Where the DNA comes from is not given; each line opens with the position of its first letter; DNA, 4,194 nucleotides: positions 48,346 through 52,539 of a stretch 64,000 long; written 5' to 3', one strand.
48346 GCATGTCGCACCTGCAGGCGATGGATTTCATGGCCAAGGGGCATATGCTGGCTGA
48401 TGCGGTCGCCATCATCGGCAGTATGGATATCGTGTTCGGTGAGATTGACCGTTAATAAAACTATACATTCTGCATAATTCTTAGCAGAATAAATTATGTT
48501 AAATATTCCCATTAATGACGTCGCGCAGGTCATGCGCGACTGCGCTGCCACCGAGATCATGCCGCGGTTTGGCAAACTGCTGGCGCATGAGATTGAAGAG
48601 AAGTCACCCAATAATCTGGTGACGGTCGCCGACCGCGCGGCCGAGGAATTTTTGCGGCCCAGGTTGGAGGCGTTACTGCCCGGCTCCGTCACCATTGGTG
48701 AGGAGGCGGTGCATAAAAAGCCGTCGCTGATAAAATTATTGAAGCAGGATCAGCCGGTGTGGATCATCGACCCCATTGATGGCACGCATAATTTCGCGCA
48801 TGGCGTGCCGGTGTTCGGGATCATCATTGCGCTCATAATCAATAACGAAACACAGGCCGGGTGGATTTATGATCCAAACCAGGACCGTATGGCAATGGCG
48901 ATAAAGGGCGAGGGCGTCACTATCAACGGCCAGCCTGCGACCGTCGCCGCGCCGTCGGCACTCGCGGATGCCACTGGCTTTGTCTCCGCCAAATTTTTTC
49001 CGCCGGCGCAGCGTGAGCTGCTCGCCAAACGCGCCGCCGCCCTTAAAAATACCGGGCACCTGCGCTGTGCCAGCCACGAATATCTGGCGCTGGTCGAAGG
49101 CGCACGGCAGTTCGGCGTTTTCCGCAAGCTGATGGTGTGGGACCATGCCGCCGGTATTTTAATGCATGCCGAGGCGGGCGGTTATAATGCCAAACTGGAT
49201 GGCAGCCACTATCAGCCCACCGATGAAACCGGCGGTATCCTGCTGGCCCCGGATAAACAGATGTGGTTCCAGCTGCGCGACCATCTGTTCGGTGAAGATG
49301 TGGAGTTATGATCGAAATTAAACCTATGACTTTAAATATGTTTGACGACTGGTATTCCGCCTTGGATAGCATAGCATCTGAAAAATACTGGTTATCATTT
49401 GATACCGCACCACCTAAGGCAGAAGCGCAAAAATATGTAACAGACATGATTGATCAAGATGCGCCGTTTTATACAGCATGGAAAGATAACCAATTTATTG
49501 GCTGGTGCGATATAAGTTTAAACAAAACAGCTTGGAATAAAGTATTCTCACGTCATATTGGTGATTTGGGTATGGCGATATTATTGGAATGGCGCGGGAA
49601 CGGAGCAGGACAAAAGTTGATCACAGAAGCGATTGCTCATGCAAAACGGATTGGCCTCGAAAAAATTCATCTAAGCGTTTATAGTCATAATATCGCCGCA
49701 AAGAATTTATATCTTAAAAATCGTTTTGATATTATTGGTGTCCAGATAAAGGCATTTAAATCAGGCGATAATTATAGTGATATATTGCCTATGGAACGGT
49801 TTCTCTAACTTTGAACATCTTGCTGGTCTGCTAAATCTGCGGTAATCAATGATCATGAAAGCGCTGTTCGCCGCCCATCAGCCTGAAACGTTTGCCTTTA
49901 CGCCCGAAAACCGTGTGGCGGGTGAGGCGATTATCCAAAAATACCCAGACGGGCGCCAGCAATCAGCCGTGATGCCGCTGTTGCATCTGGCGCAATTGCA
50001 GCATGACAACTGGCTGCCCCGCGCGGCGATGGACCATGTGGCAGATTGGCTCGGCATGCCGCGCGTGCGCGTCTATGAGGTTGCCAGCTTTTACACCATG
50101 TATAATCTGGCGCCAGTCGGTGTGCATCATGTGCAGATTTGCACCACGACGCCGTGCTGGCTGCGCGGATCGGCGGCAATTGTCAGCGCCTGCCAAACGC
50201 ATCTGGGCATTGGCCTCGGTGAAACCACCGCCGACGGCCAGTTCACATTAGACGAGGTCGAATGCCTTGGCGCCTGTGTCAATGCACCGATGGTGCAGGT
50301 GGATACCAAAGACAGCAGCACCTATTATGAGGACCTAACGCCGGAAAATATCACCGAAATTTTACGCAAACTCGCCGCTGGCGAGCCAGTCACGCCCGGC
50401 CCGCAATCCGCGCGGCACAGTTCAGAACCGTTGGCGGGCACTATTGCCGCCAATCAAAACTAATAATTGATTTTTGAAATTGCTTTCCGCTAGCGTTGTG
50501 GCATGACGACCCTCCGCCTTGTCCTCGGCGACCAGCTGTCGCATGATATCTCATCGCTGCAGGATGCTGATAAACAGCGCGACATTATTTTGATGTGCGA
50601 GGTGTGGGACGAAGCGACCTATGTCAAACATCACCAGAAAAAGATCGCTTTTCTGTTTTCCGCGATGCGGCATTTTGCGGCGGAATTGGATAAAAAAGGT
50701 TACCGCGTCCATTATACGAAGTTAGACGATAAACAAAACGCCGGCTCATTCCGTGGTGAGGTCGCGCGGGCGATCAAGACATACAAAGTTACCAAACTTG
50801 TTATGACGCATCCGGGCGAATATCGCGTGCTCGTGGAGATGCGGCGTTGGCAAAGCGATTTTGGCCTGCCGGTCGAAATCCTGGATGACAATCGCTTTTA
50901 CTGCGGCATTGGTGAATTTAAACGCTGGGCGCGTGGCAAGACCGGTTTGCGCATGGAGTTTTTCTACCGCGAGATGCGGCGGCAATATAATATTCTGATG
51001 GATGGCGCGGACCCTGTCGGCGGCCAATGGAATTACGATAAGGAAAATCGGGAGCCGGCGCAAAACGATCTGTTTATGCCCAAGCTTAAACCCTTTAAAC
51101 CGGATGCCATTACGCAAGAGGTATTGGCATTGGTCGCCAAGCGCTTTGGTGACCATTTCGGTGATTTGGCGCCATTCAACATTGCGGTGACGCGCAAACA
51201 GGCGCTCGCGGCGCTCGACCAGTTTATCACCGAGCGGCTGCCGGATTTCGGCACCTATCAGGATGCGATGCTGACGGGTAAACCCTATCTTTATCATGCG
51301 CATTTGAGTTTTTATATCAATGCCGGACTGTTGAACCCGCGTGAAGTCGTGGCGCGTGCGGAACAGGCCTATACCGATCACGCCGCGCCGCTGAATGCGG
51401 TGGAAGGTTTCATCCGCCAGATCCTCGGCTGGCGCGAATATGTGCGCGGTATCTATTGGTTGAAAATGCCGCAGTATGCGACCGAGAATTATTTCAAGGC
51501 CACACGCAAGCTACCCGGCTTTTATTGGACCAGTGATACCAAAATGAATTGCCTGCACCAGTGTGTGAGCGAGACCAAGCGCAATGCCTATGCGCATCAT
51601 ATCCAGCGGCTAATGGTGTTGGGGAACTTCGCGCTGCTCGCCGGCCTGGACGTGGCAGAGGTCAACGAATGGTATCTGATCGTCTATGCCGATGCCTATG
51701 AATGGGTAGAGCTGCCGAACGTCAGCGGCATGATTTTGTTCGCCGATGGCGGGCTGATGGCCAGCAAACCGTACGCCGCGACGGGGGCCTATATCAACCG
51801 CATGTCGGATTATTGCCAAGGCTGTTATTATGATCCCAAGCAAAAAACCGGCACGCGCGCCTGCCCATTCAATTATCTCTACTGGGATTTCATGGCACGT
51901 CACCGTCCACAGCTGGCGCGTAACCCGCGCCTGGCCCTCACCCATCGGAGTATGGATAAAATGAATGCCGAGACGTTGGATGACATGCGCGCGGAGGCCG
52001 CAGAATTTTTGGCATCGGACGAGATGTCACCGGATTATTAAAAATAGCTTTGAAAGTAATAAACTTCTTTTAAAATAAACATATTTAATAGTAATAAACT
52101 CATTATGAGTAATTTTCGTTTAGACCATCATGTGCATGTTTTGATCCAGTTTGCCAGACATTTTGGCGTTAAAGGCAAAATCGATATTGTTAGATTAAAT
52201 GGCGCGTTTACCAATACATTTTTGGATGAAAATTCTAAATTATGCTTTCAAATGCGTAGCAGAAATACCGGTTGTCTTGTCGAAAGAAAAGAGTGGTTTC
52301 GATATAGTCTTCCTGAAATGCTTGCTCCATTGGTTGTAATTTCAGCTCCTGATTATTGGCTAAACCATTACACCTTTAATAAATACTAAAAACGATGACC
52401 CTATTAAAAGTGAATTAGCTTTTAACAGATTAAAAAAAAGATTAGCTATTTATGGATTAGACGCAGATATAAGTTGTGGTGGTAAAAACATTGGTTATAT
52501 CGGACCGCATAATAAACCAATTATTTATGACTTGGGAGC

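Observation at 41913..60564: The nuoA-G cluster is mosaic, with unrelated genes inserted at almost every junction and no nuoH-N downstream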

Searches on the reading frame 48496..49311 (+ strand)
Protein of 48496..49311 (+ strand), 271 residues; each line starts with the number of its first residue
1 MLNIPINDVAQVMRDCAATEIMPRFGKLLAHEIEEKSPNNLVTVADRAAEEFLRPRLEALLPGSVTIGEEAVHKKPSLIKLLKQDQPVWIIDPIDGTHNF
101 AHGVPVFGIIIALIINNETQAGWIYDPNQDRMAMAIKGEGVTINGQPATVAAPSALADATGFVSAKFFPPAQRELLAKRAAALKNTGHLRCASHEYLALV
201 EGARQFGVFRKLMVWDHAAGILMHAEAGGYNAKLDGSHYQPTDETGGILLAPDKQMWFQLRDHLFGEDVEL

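Call 3: search_protein_families(library=pfam, proteins=[window:48496-49311:+])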
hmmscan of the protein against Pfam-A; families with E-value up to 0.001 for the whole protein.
window:48496-49311:+ (271 aa): 1 family
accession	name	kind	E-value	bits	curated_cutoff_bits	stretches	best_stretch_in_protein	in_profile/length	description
PF00459.30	Inositol_P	-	3.2e-45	155.2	27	1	16-252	15-254/271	Inositol monophosphatase family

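Call 31: search_protein_families(library=ncbifam, proteins=[window:48496-49311:+], max_evalue=0.01)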
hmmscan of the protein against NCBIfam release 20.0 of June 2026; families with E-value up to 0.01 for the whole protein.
window:48496-49311:+ (271 aa): 7 families
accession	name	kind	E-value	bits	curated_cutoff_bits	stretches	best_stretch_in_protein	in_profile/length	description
TIGR02067.1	his_9_HisN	equivalog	2e-38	132.3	275.15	1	9-259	4-246/252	histidinol-phosphatase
NF009321.0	PRK12676.1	equivalog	3.7e-22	78.6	264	1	6-239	7-234/264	bifunctional fructose-bisphosphatase/inositol-phosphate phosphatase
TIGR01331.1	bisphos_cysQ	equivalog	6.3e-22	78.4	228.8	1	8-240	4-233/250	3'(2'),5'-bisphosphate nucleotidase CysQ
NF008027.1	PRK10757.1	equivalog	1.1e-18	67.2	332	1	26-239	24-235/267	inositol-1-monophosphatase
NF008182.0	PRK10931.1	equivalog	1.4e-13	50.5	379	1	6-233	2-222/246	3'(2'),5'-bisphosphate nucleotidase CysQ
TIGR01330.1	bisphos_HAL2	equivalog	7.2e-09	34.9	267.05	1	88-131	136-178/359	3'(2'),5'-bisphosphate nucleotidase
NF010678.0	PRK14076.1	equivalog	0.00088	18.3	493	1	66-118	65-114/570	bifunctional NADP phosphatase/NAD kinase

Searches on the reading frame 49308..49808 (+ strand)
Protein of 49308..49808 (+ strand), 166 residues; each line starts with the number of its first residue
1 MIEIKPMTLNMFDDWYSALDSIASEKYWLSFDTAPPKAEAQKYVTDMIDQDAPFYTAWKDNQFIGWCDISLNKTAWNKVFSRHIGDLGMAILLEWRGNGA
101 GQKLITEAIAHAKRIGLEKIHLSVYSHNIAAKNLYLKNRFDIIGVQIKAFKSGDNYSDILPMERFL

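Call 4: search_protein_families(library=pfam, proteins=[window:49308-49808:+])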
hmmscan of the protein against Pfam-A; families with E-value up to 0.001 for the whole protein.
window:49308-49808:+ (166 aa): 4 families
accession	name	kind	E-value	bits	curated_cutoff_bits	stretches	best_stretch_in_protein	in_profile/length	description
PF00583.31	Acetyltransf_1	-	4.3e-14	53.2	20.7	1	38-137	19-113/116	Acetyltransferase (GNAT) family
PF13508.13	Acetyltransf_7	-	7.5e-09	36.3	27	1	52-138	3-80/84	Acetyltransferase (GNAT) domain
PF13302.13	Acetyltransf_3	-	6.9e-07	30.5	25.4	1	4-140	4-137/138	Acetyltransferase (GNAT) domain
PF13673.13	Acetyltransf_10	-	1.4e-06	28.7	23.6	1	41-143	20-110/128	Acetyltransferase (GNAT) domain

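Call 31: search_protein_families(library=ncbifam, proteins=[window:49308-49808:+], max_evalue=0.01)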
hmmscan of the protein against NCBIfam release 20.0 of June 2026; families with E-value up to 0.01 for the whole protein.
window:49308-49808:+ (166 aa): 16 families
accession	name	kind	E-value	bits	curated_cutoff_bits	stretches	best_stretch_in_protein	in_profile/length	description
NF040503.1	resist_ArsN1a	equivalog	4.9e-12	45.9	170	1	41-166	34-159/159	arsinothricin resistance N-acetyltransferase ArsN1 family A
TIGR01575.1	rimI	equivalog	3.5e-09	36.9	86.4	1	41-149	21-121/132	ribosomal protein S18-alanine N-acetyltransferase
TIGR03585.1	PseH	equivalog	4.9e-08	33.2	93.1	1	83-162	76-155/156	UDP-4-amino-4,6-dideoxy-N-acetyl-beta-L-altrosamine N-acetyltransferase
NF000358.1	sat2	exception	5.7e-07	29.5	360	1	41-157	47-157/174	streptothricin N-acetyltransferase Sat2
NF053587.1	SpmdActasePaiA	equivalog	3e-06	27.1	250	1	39-156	46-161/172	spermidine/spermine N(1)-acetyltransferase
NF008212.0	PRK10975.1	equivalog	1.3e-05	25.2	219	1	89-142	169-222/232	dTDP-4-amino-4,6-dideoxy-D-galactose acyltransferase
NF007527.0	PRK10140.1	equivalog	1.6e-05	24.8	236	1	60-163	59-159/162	N-acetyltransferase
NF000360.1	sat4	exception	7.9e-05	22.8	380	1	46-151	65-164/180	streptothricin N-acetyltransferase Sat4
NF000359.1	sat3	exception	0.00021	21.4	360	1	39-146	58-158/180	streptothricin N-acetyltransferase Sat3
NF033078.2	AAC_6p_Ia_fam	equivalog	0.00098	19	265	1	34-123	33-115/181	AAC(6')-Ia family aminoglycoside 6'-N-acetyltransferase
NF005840.0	PRK07757.1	equivalog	0.0036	17.2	154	1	53-129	43-112/153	N-acetyltransferase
NF007025.1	PRK09491.1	equivalog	0.0039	17.1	173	1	89-146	68-125/145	ribosomal protein S18-alanine N-acetyltransferase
TIGR02382.1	wecD_rffC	equivalog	0.0044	16.6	195.1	1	94-139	131-179/191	dTDP-4-amino-4,6-dideoxy-D-galactose acyltransferase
TIGR03448.1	mycothiol_MshD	equivalog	0.0046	16.3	163.1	1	76-144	217-289/294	mycothiol synthase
NF002959.0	PRK03624.1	equivalog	0.0063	16.2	124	1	89-137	78-126/147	GNAT family acetyltransferase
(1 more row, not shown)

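Call 48: search_protein_families(library=padloc, proteins=[window:49308-49808:+], max_evalue=0.01)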
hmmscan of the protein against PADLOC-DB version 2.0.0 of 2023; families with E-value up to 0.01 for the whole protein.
window:49308-49808:+ (166 aa): 0 families

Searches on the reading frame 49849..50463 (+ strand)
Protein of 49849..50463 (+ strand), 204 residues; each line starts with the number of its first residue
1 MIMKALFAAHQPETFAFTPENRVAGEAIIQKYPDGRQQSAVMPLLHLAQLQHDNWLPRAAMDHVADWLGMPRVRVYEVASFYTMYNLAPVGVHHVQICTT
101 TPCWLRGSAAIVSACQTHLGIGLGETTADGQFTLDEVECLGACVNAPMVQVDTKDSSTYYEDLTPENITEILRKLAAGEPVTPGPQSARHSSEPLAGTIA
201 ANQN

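Call 4: search_protein_families(library=pfam, proteins=[window:49849-50463:+])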
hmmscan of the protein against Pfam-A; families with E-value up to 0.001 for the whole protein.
window:49849-50463:+ (204 aa): 2 families
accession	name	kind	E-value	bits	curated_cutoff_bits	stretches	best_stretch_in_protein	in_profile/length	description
PF01257.25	2Fe-2S_thioredx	-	3.2e-57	192.9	24.8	1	26-175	2-144/145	Thioredoxin-like [2Fe-2S] ferredoxin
PF07845.16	DUF1636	-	0.00085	20.2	31.6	0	127-175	37-87/117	Protein of unknown function (DUF1636)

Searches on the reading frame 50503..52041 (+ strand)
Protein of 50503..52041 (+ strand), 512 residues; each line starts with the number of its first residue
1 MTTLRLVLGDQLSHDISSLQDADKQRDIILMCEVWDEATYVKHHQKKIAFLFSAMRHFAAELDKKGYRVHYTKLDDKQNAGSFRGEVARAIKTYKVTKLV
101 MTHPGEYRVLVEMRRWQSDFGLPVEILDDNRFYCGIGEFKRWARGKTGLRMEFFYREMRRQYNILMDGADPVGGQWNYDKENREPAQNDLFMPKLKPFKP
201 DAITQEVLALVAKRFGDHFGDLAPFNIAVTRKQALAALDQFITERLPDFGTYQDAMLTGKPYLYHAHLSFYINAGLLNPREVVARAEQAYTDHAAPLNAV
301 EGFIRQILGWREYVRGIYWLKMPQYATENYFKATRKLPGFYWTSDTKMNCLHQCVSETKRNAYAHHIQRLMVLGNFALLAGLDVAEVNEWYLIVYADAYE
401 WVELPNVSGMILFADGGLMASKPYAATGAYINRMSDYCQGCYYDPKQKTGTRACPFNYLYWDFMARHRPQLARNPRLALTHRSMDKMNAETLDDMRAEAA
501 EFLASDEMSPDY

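Call 4: search_protein_families(library=pfam, proteins=[window:50503-52041:+])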
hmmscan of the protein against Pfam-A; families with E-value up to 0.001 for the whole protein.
window:50503-52041:+ (512 aa): 1 family
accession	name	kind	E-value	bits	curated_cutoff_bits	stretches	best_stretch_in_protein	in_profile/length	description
PF04244.19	DPRP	-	1.4e-85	287.1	22.1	1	5-226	1-223/224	Deoxyribodipyrimidine photo-lyase-related protein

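Call 31: search_protein_families(library=ncbifam, proteins=[window:50503-52041:+], max_evalue=0.01)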
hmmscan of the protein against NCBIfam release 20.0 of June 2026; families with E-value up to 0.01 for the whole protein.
window:50503-52041:+ (512 aa): 0 families

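Call 70: search_solved_structures(query=window:50503-52041:+, max_evalue=0.00001)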
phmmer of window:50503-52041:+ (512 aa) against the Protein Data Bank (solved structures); distinct sequences matched with E-value up to 0.00001: 8.
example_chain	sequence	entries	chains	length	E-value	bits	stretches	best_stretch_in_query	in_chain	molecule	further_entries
4dja_A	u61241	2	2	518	3.9e-195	652.6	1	1-504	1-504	Photolyase | Photolyase PhrB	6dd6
5lfa_A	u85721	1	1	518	1.3e-194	650.9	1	1-504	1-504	(6-4) photolyase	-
5kcm_A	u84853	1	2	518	1.7e-194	650.5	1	1-504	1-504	(6-4) photolyase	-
3zxs_A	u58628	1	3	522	1.8e-170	571.2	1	2-503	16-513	CRYPTOCHROME B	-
9hnk_A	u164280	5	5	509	7.9e-166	555.9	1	3-498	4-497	Cryptochrome/photolyase family protein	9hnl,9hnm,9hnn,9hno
9q8f_A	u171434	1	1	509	5.3e-165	553.2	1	3-498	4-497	Cryptochrome/photolyase family protein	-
8ijy_A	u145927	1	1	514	1.3e-133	449.6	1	6-505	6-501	Deoxyribodipyrimidine photolyase-related protein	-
7ykn_A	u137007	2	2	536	1.5e-123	416.4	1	3-504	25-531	Cryptochrome/photolyase family protein | 6-4 photolyase (FeS-BCP, CryPro)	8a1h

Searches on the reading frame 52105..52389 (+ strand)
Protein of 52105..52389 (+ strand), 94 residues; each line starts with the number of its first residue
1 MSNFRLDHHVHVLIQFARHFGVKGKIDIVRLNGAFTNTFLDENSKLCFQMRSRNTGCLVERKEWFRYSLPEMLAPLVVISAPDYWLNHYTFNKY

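Call 4: search_protein_families(library=pfam, proteins=[window:52105-52389:+])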
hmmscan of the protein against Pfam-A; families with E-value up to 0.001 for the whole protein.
window:52105-52389:+ (94 aa): 0 families

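Call 47: search_protein_families(library=pfam, proteins=[window:52105-52389:+], max_evalue=1)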
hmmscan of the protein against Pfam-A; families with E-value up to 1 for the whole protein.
window:52105-52389:+ (94 aa): 0 families

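Call 48: search_protein_families(library=padloc, proteins=[window:52105-52389:+], max_evalue=0.01)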
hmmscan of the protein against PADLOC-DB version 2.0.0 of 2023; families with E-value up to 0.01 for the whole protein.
window:52105-52389:+ (94 aa): 0 families
